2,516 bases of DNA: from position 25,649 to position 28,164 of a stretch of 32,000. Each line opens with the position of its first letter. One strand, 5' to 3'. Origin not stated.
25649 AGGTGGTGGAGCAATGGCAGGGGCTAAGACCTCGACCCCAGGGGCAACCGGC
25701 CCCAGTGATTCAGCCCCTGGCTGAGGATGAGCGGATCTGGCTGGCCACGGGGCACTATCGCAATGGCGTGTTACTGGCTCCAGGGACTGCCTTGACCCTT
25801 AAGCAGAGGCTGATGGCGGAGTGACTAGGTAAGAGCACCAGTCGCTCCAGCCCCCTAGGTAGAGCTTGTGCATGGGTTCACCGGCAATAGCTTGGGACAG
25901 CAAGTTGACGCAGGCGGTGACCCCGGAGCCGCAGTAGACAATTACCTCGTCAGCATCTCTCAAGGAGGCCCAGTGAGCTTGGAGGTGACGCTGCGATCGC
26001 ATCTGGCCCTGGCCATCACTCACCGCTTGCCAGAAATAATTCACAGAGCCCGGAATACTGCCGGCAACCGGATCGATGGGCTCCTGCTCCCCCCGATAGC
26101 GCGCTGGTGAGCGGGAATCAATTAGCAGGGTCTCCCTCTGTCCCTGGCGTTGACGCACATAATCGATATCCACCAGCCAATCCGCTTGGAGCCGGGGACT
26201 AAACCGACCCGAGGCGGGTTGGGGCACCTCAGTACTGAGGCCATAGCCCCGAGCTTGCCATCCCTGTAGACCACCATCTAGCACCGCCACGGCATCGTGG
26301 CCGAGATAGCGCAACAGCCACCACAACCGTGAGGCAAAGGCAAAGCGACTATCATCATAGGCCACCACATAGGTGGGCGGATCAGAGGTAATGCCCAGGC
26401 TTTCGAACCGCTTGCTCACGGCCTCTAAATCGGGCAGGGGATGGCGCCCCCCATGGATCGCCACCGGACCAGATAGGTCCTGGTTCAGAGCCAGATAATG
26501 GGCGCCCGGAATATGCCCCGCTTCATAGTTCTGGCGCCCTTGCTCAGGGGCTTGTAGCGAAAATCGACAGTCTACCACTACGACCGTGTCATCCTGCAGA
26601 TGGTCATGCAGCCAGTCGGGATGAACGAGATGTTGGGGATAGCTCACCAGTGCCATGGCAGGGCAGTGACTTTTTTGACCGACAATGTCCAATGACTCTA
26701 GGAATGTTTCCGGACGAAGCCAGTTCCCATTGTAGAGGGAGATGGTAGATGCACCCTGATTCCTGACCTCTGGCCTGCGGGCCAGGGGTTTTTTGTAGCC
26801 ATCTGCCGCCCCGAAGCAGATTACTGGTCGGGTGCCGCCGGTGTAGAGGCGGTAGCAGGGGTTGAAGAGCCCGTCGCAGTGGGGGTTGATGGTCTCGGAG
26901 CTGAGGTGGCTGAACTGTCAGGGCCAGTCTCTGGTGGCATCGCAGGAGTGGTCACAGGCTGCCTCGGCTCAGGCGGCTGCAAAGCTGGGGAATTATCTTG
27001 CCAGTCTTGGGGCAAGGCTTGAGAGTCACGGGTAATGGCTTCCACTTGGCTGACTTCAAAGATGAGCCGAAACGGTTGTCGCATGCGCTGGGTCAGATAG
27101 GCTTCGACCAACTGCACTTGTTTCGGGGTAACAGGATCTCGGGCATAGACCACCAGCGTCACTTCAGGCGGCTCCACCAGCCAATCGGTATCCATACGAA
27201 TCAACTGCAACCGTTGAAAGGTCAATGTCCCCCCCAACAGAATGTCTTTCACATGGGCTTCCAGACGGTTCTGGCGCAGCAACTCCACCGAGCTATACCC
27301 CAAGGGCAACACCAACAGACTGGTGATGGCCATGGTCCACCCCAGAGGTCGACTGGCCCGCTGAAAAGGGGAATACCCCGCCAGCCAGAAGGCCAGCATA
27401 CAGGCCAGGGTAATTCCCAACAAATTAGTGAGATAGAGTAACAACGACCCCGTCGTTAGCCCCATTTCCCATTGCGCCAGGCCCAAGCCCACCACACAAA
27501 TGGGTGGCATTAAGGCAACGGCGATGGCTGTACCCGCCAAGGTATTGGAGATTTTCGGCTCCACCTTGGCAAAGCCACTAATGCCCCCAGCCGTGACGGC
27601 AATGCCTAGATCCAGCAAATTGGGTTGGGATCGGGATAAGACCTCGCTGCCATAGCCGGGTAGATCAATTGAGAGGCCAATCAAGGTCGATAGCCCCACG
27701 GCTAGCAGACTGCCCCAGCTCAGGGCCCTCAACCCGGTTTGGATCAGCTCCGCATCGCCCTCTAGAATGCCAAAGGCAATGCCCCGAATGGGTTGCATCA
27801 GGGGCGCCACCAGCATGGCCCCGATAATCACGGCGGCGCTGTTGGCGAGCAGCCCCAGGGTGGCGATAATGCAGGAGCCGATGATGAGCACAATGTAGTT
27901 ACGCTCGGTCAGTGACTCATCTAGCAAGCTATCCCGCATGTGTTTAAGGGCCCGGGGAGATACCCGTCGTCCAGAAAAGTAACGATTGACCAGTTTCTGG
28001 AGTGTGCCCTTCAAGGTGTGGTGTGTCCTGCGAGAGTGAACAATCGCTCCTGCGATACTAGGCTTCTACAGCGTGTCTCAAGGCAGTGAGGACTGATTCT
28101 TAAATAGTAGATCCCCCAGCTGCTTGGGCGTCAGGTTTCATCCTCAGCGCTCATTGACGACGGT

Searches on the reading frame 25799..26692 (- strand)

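Call 9: search_protein_families(library=pfam, proteins=[window:25799-26692:-], max_evalue=0.0001)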
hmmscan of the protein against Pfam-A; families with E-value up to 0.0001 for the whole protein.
window:25799-26692:- (297 aa): 1 family
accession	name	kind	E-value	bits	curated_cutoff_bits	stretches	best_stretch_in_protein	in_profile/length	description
PF00581.25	Rhodanese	-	6.1e-33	113.7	22.2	2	25-147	2-101/102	Rhodanese-like domain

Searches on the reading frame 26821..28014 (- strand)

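Call 9: search_protein_families(library=pfam, proteins=[window:26821-28014:-], max_evalue=0.0001)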
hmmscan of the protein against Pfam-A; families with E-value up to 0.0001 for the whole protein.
window:26821-28014:- (397 aa): 1 family
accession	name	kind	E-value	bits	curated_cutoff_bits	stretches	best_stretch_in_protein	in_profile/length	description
PF04087.19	DUF389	-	4.8e-39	134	23.9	1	67-203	1-137/137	Domain of unknown function (DUF389)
